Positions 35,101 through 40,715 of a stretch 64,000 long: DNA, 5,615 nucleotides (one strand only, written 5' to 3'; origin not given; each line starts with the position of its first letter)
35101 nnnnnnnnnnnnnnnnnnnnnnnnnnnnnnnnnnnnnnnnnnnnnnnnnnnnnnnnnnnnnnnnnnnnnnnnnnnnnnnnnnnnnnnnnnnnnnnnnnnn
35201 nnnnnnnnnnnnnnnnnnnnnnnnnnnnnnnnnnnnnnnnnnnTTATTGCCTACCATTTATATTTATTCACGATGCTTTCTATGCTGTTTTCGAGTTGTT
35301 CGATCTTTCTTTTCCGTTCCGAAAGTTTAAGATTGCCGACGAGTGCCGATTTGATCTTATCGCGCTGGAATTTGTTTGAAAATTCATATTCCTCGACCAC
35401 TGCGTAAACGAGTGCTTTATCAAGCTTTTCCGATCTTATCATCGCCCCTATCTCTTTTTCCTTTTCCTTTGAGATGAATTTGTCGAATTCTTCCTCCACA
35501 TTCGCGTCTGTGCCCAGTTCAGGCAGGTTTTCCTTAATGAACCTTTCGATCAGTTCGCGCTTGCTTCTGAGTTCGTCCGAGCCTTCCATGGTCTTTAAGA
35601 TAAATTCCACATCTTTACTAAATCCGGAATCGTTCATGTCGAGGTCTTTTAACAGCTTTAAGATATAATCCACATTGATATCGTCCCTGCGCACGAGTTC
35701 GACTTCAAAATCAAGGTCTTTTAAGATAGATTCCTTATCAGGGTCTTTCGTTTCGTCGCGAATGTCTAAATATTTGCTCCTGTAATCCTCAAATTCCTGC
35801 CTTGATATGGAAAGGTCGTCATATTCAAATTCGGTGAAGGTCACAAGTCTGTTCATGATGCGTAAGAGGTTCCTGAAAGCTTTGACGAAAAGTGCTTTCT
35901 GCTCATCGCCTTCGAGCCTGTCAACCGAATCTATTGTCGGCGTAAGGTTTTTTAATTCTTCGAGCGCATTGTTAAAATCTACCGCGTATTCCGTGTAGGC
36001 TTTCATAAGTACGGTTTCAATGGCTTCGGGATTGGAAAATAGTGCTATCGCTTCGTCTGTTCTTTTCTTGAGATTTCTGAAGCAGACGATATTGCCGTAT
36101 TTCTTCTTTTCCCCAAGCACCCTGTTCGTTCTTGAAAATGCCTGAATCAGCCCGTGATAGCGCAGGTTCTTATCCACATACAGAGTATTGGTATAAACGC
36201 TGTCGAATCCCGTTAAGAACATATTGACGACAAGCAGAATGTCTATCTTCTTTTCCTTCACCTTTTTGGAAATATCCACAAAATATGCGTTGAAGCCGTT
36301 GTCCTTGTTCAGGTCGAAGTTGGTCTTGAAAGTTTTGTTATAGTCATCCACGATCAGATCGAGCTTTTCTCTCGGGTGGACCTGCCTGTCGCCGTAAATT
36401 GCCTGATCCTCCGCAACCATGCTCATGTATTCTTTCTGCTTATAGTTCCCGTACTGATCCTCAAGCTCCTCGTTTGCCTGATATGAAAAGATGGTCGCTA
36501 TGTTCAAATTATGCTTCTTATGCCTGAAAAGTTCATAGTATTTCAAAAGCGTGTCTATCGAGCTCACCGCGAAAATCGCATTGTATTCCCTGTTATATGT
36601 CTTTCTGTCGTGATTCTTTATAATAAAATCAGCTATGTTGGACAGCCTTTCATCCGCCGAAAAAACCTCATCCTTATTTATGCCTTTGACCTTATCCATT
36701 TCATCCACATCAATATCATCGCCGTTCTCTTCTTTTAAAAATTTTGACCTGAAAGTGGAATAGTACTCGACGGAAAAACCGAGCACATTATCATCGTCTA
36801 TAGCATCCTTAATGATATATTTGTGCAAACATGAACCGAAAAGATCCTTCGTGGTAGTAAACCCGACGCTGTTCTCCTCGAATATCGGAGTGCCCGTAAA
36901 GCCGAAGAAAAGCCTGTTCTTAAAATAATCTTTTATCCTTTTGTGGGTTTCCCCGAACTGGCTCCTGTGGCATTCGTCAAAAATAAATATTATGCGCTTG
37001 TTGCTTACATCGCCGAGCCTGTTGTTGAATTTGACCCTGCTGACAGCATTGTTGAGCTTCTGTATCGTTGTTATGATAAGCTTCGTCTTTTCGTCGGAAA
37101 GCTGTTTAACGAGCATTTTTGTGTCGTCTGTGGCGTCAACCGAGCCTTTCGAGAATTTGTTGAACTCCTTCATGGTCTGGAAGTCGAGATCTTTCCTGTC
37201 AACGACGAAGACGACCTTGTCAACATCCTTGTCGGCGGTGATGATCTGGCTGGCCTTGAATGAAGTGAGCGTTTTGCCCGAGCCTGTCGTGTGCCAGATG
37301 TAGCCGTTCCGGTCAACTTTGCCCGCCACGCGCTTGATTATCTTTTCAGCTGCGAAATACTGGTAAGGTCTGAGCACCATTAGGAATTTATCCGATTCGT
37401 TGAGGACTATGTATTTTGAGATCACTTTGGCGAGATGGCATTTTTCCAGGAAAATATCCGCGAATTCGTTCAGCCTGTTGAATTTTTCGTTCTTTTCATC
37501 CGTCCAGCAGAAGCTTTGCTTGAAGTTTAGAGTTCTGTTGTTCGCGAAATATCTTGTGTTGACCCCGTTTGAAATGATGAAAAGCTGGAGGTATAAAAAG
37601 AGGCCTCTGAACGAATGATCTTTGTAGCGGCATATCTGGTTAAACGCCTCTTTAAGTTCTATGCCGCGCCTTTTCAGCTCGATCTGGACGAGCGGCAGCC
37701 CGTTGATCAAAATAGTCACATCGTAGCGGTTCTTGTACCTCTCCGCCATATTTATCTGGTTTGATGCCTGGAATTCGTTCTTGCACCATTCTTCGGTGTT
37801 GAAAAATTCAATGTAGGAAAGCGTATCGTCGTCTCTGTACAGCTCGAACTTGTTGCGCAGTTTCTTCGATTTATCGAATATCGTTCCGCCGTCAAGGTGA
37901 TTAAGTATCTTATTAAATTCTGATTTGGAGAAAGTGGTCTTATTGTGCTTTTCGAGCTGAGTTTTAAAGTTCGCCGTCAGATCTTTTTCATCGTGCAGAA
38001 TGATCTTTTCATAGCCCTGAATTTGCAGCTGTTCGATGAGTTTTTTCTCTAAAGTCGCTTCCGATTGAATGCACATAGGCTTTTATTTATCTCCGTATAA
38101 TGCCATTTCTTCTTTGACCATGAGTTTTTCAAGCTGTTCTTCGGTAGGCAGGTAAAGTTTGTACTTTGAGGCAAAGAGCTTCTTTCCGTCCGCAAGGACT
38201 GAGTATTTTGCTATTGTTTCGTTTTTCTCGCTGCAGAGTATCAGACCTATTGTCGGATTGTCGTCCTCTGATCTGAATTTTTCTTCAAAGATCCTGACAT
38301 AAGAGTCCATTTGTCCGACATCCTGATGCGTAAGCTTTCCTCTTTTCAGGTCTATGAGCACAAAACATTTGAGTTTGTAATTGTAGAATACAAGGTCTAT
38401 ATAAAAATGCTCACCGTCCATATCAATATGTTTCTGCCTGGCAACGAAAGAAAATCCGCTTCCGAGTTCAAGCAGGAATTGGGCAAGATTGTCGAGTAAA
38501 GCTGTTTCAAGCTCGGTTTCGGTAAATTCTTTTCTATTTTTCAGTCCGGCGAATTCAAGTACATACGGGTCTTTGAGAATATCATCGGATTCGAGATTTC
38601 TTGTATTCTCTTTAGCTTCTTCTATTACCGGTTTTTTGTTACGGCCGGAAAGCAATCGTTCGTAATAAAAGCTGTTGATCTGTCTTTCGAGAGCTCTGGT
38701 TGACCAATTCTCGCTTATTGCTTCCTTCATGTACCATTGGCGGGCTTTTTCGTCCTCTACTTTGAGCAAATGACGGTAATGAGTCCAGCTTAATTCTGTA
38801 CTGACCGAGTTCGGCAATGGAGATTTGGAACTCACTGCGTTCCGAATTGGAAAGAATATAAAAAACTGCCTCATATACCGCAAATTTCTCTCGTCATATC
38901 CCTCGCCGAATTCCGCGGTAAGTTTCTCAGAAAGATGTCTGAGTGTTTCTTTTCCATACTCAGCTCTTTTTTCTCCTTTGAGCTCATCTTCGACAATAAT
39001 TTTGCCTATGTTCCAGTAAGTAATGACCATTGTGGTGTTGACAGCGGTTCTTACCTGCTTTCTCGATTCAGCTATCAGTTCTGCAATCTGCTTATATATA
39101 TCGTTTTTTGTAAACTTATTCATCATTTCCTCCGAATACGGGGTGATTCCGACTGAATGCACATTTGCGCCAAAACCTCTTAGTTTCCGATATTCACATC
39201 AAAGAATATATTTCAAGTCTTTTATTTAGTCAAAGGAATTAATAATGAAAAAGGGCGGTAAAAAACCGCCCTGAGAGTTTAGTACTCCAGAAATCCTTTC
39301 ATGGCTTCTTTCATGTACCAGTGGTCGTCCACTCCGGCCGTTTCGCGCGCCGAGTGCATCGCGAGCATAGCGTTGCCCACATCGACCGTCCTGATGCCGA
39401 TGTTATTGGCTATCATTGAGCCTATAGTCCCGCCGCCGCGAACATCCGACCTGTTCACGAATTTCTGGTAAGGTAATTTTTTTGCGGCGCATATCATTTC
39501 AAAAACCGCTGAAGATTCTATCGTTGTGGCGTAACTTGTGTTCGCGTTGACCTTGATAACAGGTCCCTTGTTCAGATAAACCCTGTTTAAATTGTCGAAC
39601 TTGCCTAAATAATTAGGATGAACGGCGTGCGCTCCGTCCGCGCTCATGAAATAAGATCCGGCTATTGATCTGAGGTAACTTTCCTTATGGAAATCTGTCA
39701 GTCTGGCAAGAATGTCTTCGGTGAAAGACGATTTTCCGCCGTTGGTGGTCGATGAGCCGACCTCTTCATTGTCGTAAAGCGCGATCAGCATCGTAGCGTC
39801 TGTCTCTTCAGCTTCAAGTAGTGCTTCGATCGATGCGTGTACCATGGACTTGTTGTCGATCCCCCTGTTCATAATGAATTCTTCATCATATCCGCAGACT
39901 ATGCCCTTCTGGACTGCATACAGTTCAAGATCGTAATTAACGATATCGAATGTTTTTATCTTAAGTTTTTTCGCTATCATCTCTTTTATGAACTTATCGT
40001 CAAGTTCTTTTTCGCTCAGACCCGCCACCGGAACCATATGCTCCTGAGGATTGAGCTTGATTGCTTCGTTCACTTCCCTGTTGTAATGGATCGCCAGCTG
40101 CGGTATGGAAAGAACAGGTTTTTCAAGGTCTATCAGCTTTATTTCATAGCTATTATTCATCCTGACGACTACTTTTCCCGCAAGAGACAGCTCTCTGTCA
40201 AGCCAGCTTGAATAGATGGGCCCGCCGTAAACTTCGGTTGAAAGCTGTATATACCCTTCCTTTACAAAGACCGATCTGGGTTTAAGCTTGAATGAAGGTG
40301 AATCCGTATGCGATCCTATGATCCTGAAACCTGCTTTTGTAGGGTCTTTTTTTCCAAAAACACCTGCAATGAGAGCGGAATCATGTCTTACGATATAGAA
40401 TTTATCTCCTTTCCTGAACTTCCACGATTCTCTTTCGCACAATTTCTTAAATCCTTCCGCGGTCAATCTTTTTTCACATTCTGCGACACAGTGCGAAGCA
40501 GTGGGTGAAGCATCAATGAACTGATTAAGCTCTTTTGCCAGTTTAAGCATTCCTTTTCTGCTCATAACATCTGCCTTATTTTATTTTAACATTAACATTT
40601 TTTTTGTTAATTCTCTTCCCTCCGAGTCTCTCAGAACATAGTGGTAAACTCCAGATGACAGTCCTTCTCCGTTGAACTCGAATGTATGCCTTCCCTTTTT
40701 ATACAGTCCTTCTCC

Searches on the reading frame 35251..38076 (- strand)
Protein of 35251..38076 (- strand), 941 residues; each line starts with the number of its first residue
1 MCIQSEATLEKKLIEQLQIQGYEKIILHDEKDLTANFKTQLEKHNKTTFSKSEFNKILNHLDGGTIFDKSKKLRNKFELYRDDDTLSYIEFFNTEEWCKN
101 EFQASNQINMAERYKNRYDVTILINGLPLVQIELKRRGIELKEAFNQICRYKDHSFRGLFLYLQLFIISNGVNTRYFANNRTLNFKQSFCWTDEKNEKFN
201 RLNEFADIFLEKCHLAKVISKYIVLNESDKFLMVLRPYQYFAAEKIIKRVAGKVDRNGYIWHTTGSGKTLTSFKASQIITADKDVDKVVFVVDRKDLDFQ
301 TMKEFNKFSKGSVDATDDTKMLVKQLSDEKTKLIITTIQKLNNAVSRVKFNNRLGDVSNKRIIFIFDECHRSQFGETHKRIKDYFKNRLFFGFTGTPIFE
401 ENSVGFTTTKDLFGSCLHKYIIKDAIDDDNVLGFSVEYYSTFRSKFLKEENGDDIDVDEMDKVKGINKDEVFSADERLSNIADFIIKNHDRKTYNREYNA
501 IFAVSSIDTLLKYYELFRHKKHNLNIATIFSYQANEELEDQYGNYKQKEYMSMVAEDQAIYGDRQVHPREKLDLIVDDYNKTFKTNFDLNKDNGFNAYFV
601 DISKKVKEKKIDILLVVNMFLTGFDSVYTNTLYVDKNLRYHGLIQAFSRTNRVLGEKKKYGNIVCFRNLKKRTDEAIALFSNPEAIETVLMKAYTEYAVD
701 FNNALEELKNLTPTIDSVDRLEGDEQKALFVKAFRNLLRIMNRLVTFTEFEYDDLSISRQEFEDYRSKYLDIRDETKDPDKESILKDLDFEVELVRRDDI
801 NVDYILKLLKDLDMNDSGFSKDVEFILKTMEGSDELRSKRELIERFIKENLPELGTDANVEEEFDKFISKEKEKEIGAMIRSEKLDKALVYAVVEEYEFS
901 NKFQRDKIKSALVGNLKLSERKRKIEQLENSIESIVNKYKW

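Call 10: search_protein_families(library=pfam, proteins=[window:35251-38076:-], max_evalue=0.001)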
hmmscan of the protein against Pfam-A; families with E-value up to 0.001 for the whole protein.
window:35251-38076:- (941 aa): 6 families
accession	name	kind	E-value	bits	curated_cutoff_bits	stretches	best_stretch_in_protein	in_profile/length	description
PF18766.7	SWI2_SNF2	-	3e-62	210.6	26.7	1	238-461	1-212/221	SWI2/SNF2 ATPase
PF12008.13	EcoR124_C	-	1.8e-61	208.5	23.1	1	689-939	1-260/260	Type I restriction and modification enzyme - subunit R C terminal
PF22679.2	T1R_D3-like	-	9.2e-54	182.6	27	1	497-668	2-158/158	Type I restriction enzyme subunit R domain 3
PF04851.21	ResIII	-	1.3e-37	129.7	22.5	1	233-398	2-163/164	Type III restriction enzyme, res subunit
PF04313.20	HSDR_N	-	1.5e-37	129.8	25.1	1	4-184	2-197/198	Type I restriction enzyme R protein N terminus (HSDR_N)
PF00270.35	DEAD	-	3.6e-10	40.2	26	1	257-398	16-161/167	DEAD/DEAH box helicase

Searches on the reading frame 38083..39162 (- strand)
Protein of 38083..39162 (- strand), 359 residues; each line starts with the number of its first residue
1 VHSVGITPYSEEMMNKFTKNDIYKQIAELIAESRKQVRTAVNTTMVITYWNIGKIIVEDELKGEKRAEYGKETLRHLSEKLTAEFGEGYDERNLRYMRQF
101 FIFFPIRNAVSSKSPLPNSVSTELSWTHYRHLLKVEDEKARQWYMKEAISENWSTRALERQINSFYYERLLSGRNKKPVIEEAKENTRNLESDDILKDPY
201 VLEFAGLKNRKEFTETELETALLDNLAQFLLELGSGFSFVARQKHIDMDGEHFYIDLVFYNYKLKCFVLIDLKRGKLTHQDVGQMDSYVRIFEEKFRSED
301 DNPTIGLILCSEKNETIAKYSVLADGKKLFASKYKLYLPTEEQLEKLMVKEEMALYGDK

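Call 10: search_protein_families(library=pfam, proteins=[window:38083-39162:-], max_evalue=0.001)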
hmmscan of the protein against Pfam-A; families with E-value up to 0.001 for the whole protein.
window:38083-39162:- (359 aa): 4 families
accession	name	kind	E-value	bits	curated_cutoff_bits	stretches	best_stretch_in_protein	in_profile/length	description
PF06250.17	YhcG_C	-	1.6e-56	191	32.5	1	194-345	2-153/157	YhcG PDDEXK nuclease domain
PF17761.7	DUF1016_N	-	9.8e-47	158.9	32.8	1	25-169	1-137/137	DUF1016 N-terminal domain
PF17762.8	HTH_ParB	-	5.4e-05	23.7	22.6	1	122-164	57-99/102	ParB HTH domain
PF13588.12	HSDR_N_2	-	0.0008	19.9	25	0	242-296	26-82/110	Type I restriction enzyme R protein N terminus (HSDR_N)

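Call 73: search_protein_families(library=padloc, proteins=[window:38083-39162:-], max_evalue=0.001)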
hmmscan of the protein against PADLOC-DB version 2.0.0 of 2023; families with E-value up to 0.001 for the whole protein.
window:38083-39162:- (359 aa): 32 families (the best 25 are shown)
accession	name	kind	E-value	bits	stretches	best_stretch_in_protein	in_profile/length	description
PDLC04807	PDC-S02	-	2.4e-143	475.6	1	16-352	10-339/351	-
PDLC04820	PDC-S02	-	1.6e-113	377.1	1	18-349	25-317/332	-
PDLC04803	PDC-S02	-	5.4e-99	329.2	1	83-352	4-258/269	-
PDLC04795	PDC-S02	-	6.1e-89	296.7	1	14-351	16-343/357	-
PDLC04810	PDC-S02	-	1.1e-87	292.5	1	15-352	7-344/355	-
PDLC04831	PDC-S02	-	4.3e-85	284.2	1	17-346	9-335/346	-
PDLC04827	PDC-S02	-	2.1e-79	264.4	1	16-249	7-230/234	-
PDLC04822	PDC-S02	-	7.1e-76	253.6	1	17-314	8-288/294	-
PDLC04802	PDC-S02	-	3e-72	240.3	2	18-160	8-146/171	-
PDLC04812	PDC-S02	-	1.2e-58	195.3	1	15-168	4-147/151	-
PDLC04813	PDC-S02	-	1.3e-47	160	1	193-350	5-160/175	-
PDLC04797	PDC-S02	-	3.1e-44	148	1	18-146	4-122/126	-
PDLC01464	PD_DExK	-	1.1e-41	140.1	1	126-271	1-126/126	"CAS-I,CAS-II,CAS-III,CAS-IV,CAS-V,CAS-VI; associated"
PDLC04817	PDC-S02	-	1.1e-39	134.7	1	18-227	7-209/286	-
PDLC04825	PDC-S02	-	3.2e-39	132.8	1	19-201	14-191/193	-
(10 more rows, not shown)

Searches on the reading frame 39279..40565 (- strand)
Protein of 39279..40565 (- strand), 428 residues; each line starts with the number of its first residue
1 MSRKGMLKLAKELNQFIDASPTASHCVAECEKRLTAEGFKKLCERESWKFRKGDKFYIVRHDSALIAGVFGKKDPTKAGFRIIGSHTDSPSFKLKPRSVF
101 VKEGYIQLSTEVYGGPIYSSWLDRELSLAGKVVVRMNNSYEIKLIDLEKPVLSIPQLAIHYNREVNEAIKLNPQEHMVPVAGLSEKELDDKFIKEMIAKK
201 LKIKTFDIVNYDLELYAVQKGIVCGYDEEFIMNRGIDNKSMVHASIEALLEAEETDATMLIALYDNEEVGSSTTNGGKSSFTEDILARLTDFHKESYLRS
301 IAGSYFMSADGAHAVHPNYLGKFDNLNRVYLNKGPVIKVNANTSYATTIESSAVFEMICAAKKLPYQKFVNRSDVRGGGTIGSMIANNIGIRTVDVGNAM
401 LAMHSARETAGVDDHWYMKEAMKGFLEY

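Call 10: search_protein_families(library=pfam, proteins=[window:39279-40565:-], max_evalue=0.001)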
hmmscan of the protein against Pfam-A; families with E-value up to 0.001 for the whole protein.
window:39279-40565:- (428 aa): 2 families
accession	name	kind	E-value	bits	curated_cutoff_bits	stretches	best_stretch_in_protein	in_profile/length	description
PF02127.20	Peptidase_M18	-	2e-127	426.1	24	1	16-425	1-431/432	Aminopeptidase I zinc metalloprotease (M18)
PF05343.19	Peptidase_M42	-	9.7e-07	28.6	23.2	0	328-414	205-285/292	M42 glutamyl aminopeptidase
